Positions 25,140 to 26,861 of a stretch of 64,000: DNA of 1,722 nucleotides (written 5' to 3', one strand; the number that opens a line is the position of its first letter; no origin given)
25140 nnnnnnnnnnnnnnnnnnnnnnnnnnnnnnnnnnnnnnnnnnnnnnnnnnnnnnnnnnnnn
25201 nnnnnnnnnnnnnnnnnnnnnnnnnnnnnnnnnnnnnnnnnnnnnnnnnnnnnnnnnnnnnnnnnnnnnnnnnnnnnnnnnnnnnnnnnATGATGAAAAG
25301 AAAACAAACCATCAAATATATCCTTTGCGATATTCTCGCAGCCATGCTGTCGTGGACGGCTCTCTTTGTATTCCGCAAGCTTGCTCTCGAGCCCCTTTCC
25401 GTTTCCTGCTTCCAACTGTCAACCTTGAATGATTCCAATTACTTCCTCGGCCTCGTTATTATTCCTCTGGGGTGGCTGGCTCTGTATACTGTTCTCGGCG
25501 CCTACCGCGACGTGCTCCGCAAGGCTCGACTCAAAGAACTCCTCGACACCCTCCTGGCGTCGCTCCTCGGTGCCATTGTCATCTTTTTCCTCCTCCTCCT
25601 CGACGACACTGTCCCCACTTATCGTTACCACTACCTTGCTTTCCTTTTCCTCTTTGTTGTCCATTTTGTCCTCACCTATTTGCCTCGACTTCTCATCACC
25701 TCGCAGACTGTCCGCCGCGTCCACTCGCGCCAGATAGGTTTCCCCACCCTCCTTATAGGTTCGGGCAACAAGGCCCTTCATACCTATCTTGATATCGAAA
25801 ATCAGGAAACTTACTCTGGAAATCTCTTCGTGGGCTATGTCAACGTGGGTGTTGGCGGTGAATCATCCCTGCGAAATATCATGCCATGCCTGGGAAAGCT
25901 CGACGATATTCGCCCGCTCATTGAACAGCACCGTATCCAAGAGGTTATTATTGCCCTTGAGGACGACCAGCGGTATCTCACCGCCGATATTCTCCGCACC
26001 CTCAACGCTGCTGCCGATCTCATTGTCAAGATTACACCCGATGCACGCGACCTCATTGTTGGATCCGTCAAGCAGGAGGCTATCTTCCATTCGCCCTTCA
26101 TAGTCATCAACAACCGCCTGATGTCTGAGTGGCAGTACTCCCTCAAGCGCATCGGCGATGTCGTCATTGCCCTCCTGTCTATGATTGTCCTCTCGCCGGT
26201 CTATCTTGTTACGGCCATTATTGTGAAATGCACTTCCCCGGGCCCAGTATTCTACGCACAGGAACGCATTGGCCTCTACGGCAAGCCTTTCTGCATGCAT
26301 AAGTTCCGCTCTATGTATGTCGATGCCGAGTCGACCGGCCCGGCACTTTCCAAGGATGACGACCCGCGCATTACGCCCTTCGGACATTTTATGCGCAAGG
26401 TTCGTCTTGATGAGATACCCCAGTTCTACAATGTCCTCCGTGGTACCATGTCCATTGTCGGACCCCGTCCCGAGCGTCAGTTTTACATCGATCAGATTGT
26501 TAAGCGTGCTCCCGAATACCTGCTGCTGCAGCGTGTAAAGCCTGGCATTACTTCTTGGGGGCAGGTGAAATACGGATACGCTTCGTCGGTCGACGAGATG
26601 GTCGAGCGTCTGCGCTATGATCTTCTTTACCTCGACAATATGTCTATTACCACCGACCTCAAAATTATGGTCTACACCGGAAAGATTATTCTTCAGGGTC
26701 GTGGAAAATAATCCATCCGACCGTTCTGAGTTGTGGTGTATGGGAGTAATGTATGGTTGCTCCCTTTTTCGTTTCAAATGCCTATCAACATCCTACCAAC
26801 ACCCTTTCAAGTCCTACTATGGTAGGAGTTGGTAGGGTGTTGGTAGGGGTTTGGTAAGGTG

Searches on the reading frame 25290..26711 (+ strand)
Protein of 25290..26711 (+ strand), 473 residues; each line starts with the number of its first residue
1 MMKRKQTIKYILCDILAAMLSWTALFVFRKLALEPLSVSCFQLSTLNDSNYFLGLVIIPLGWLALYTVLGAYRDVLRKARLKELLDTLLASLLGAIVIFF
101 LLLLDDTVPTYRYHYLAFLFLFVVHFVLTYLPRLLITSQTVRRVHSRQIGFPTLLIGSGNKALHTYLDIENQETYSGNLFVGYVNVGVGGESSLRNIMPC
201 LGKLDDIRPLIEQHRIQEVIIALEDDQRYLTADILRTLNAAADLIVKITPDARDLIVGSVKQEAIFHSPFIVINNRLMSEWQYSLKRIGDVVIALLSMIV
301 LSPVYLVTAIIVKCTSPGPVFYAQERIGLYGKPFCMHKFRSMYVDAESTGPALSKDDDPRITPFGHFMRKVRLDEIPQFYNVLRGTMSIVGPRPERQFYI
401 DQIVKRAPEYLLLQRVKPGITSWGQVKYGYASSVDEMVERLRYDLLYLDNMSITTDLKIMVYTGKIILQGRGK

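Call 13: search_protein_families(library=pfam, proteins=[window:25290-26711:+])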
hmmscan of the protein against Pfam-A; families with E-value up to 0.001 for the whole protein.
window:25290-26711:+ (473 aa): 2 families
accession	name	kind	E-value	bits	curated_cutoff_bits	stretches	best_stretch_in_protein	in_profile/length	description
PF02397.22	Bac_transf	-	1.9e-62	210.4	27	1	286-468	1-178/179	Bacterial sugar transferase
PF13727.12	CoA_binding_3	-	1.1e-07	32.5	25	1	69-248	3-171/175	CoA-binding domain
